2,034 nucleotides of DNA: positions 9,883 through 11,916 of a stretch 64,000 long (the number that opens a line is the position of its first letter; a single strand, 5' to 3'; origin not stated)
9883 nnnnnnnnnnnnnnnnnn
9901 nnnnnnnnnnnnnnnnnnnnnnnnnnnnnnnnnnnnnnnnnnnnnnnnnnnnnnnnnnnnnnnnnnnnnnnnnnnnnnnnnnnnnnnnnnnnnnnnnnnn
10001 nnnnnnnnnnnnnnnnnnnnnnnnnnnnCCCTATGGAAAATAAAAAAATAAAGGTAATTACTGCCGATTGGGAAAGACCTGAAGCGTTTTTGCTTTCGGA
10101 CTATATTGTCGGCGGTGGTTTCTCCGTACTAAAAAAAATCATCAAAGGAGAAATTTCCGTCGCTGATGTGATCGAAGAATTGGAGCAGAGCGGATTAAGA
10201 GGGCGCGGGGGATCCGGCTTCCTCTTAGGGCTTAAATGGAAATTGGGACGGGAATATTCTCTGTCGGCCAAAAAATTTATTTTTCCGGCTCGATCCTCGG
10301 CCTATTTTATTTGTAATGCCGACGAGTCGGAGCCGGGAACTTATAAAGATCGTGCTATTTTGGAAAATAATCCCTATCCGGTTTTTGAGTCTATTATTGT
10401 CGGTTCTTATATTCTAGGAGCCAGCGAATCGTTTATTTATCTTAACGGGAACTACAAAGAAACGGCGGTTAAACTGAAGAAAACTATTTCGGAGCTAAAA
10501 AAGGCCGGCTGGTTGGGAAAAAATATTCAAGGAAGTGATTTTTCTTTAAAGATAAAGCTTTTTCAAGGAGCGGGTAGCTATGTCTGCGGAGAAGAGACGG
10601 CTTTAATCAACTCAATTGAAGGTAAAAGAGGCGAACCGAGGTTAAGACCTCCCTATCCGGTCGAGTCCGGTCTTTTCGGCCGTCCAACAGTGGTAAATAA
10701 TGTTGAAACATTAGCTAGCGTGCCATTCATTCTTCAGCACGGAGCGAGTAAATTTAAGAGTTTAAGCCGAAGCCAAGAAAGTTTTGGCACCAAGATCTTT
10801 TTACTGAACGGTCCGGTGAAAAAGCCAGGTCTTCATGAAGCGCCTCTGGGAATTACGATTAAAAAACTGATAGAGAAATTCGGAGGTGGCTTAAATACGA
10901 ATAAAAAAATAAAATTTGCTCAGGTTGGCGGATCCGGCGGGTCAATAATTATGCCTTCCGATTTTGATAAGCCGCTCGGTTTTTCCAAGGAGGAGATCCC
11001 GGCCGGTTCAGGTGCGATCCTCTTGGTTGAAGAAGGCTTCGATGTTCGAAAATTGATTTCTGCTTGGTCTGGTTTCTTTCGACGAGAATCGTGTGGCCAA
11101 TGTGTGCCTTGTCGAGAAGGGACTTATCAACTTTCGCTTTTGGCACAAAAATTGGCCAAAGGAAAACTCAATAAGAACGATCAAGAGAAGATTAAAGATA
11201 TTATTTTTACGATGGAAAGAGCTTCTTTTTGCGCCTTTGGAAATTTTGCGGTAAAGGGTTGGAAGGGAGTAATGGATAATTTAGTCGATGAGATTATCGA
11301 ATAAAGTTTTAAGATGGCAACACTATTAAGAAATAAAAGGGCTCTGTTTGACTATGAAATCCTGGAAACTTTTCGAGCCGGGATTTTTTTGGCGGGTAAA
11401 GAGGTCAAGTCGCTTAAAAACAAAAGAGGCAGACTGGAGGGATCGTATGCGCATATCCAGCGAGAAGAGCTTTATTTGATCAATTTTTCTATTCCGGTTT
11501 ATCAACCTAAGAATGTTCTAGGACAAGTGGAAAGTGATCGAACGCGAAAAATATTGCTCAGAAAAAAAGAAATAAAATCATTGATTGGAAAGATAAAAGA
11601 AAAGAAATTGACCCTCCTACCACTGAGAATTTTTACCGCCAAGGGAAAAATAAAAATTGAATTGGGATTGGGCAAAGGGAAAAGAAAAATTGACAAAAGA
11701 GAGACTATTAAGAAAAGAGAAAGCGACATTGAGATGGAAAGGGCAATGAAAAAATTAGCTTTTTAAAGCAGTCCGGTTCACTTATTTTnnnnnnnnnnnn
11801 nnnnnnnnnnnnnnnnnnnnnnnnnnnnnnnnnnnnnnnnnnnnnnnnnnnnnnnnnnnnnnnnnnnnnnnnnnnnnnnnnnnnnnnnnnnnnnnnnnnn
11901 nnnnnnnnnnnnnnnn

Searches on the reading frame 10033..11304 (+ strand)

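Call 15: search_protein_families(library=pfam, proteins=[window:10033-11304:+], max_evalue=0.001)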
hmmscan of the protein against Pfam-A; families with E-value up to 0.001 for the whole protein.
window:10033-11304:+ (423 aa): 3 families
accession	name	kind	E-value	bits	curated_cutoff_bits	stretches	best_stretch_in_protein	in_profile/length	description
PF01512.22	Complex1_51K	-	2.3e-38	131.8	31.2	1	51-231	2-149/150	Nuo51 FMN-binding domain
PF10589.14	NADH_4Fe-4S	-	5.3e-19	68.3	23.5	1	342-421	3-82/85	NADH-ubiquinone oxidoreductase-F iron-sulfur binding region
PF10531.15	SLBB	-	5.6e-06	26.5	27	1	259-300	5-47/55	SLBB domain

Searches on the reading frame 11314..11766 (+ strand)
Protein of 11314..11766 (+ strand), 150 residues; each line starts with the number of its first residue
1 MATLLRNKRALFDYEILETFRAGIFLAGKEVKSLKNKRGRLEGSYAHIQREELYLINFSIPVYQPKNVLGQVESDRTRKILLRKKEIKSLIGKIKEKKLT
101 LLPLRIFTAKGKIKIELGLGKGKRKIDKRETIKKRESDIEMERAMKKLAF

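Call 15: search_protein_families(library=pfam, proteins=[window:11314-11766:+], max_evalue=0.001)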
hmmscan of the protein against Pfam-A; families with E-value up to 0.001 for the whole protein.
window:11314-11766:+ (150 aa): 1 family
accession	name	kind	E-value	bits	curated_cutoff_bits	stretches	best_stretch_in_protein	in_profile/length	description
PF01668.23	SmpB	-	5.4e-47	159.8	27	1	5-147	2-143/143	SmpB protein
